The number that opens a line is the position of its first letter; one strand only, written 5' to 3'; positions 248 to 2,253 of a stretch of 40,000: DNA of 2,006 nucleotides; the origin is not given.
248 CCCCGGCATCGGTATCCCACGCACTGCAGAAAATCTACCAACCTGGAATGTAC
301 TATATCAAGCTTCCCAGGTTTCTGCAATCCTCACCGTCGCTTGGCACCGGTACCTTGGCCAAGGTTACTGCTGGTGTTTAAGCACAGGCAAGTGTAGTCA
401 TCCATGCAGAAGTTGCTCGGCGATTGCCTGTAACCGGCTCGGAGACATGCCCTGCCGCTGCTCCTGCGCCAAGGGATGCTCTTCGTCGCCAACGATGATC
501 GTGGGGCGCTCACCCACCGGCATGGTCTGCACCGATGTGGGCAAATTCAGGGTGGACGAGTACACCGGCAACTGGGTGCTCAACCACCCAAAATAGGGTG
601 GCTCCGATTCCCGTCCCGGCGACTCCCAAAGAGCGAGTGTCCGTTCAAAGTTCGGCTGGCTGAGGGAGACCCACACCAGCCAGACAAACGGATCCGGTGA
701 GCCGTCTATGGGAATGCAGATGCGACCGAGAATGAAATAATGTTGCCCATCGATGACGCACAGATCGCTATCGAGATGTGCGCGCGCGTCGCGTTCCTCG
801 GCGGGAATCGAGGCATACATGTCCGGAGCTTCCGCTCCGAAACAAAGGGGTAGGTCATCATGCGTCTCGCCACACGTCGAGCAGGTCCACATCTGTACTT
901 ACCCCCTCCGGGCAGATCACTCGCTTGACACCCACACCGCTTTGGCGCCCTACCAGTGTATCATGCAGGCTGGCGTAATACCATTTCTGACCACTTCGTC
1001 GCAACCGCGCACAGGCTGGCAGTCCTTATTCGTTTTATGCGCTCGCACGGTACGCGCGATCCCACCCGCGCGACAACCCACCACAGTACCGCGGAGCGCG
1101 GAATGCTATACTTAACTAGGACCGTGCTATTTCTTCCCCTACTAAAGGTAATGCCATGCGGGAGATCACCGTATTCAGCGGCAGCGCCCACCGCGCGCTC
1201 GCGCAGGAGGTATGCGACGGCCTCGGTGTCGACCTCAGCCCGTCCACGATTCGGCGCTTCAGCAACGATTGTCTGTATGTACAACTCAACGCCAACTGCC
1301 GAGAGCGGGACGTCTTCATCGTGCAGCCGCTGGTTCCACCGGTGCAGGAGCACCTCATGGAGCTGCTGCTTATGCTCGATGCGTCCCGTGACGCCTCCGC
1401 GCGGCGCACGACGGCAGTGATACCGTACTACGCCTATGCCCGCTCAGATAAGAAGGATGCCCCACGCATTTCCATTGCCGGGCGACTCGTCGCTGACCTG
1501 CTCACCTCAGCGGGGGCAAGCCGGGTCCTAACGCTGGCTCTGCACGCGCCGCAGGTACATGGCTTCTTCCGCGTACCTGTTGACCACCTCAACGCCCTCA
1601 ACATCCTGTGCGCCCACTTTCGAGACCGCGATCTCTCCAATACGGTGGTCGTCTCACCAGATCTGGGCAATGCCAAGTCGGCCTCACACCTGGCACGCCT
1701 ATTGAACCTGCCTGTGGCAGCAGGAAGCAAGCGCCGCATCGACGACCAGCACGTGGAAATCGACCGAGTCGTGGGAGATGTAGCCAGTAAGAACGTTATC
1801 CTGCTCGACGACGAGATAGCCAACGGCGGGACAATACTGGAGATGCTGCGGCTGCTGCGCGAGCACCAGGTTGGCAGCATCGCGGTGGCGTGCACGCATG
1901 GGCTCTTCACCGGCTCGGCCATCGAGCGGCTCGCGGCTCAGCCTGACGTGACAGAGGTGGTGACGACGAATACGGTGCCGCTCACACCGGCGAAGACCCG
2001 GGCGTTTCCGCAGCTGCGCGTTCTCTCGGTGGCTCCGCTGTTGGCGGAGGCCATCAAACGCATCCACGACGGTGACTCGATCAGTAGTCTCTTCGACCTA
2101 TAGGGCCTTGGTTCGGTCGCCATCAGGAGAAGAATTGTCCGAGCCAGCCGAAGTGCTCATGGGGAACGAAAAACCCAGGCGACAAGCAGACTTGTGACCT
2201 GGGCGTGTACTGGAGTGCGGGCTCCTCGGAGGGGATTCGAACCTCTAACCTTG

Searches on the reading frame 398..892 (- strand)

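Call 55: search_protein_families(library=pfam, proteins=[window:398-892:-], max_evalue=0.001)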
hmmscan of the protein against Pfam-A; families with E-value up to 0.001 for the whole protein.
window:398-892:- (164 aa): 1 family
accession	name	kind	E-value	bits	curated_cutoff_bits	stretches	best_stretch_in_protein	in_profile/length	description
PF09965.14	DUF2199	-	4.6e-51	173.1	25.7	1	3-149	1-146/146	Uncharacterized protein conserved in bacteria (DUF2199)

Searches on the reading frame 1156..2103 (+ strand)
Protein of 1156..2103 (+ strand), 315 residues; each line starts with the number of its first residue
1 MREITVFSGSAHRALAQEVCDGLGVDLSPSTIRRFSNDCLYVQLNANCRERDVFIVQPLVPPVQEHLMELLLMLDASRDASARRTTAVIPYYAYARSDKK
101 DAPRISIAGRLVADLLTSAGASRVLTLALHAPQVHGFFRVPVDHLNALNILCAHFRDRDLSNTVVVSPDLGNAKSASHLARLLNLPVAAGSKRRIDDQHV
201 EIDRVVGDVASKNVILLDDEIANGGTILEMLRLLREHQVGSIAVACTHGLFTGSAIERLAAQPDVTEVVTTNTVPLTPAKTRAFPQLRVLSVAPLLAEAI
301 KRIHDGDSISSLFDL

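Call 7: search_protein_families(library=pfam, proteins=[window:1156-2103:+], max_evalue=0.01)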
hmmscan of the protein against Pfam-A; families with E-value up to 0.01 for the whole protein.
window:1156-2103:+ (315 aa): 4 families
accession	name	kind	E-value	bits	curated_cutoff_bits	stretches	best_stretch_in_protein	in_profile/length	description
PF13793.12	Pribosyltran_N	-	4e-44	149.7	25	1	5-120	2-117/117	N-terminal domain of ribose phosphate pyrophosphokinase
PF14572.12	Pribosyl_synth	-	2.4e-21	77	27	1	205-313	77-183/184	Phosphoribosyl synthetase-associated domain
PF00156.33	Pribosyltran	-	1.2e-09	38.1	26.3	1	156-248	24-124/158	Phosphoribosyl transferase domain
PF14681.12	UPRTase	-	4.8e-07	29.9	27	1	202-271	111-180/206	Uracil phosphoribosyltransferase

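Call 14: find_encoding_contigs(protein=window:1156-2103:+, flank=10000, max_places=10)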
Protein window:1156-2103:+ (315 aa): 2 contigs read that carry it; 2 places shown.
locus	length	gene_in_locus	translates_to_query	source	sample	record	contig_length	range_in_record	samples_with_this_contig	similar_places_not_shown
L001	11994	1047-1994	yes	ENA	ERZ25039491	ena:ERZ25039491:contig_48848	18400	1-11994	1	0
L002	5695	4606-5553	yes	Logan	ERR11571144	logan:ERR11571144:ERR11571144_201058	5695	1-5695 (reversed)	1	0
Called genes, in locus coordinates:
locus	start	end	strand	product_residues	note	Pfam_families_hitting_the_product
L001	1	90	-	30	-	?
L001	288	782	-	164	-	PF09965:DUF2199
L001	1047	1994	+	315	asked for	PF13793:Pribosyltran_N, PF00156:Pribosyltran, PF14681:UPRTase (weak), PF14572:Pribosyl_synth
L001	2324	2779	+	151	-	-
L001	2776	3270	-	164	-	-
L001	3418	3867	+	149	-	-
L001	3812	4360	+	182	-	-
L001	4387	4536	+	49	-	-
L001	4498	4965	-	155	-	PF01850:PIN (weak), PF13470:PIN_3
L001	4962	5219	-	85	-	-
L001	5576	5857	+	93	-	-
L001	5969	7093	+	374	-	-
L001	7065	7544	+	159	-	-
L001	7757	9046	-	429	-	-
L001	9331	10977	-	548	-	-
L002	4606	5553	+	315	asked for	PF13793:Pribosyltran_N, PF00156:Pribosyltran, PF14681:UPRTase (weak), PF14572:Pribosyl_synth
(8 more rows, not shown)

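Call 17: find_related_loci(query=window:1156-2103:+, collection=genome_contigs, flank=10000)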
Query window:1156-2103:+ (315 aa) in genome_contigs; peptide patterns used: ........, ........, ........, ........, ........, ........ (x = any residue, [..] = any of these).
600 stretches matched a pattern (row limit reached: there are more); 519 encode a relative of the query (tblastn E <= 1e-3); the best 80 are kept; 80 distinct loci.
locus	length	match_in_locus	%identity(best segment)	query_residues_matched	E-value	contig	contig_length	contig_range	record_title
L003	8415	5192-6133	89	1-314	0e+0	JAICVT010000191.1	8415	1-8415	MAG: Ktedonobacterales bacterium isolate LS_FP_2_bin.8 k141_1303044_length_8415_cov_19.3849, whole genome shotgun sequen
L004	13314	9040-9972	74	1-313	3e-157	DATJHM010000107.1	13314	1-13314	MAG TPA_asm: Ktedonobacteraceae bacterium isolate SMAG_U15512 k141_4466241, whole genome shotgun sequence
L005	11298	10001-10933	74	1-313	6e-157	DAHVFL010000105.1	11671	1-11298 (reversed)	MAG TPA_asm: Chloroflexota bacterium isolate clean293 NODE_105_length_11671_cov_4.459026, whole genome shotgun sequence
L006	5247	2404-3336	74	1-313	7e-158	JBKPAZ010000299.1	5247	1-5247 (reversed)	MAG: Chloroflexota bacterium isolate GB_EKS_MAG_00083 GB_EKS_000000695752, whole genome shotgun sequence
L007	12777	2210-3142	73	1-313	4e-153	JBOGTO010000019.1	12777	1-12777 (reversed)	MAG: Ktedonobacteraceae bacterium isolate TC-B4_metabat2.bin.17 k127_121055, whole genome shotgun sequence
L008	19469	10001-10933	72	1-313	5e-153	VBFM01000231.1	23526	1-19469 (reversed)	MAG: Chloroflexi bacterium isolate CF_52 14_1009_12_20cm_scaffold_2692, whole genome shotgun sequence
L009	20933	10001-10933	73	1-313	5e-153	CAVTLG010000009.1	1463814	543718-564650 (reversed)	MAG: uncultured Chloroflexia bacterium isolate MFD06714.bin.2.100 genome assembly, contig: contig_48245, whole genome sh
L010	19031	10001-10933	71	1-313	7e-151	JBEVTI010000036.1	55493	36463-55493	MAG: Ktedonobacter sp. isolate 1957-MAG-2.1 MAG_1957-2.1_NODE_36, whole genome shotgun sequence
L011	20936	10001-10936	70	1-314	4e-150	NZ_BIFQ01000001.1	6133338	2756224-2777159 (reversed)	Dictyobacter aurantiacus strain S27 sequence1, whole genome shotgun sequence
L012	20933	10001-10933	72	1-313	2e-149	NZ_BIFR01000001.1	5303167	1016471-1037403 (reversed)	Tengunoibacter tsumagoiensis strain Uno3 sequence1, whole genome shotgun sequence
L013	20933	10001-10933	71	1-313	7e-149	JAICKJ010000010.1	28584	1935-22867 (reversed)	MAG: Thermomicrobiales bacterium isolate GZL_HY_2_bin.49 k141_963567_length_28584_cov_12.4702, whole genome shotgun sequ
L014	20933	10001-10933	72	1-313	2e-148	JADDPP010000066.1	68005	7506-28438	MAG: Rubrobacter sp. isolate LC5_2 AB19_LC5_33_length_68016_cov_71, whole genome shotgun sequence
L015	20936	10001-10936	69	1-314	1e-147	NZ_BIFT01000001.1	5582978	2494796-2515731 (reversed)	Dictyobacter alpinus strain Uno16 sequence1, whole genome shotgun sequence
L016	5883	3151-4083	71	1-313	2e-147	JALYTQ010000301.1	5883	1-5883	MAG: Chloroflexota bacterium isolate LIV bin34 SD1462_NODE_3706_length_5883_cov_1.419910, whole genome shotgun sequence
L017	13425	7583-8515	72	1-313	2e-145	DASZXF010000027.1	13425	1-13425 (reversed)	MAG TPA_asm: Ktedonobacteraceae bacterium isolate SMAG_U6176 k141_855431, whole genome shotgun sequence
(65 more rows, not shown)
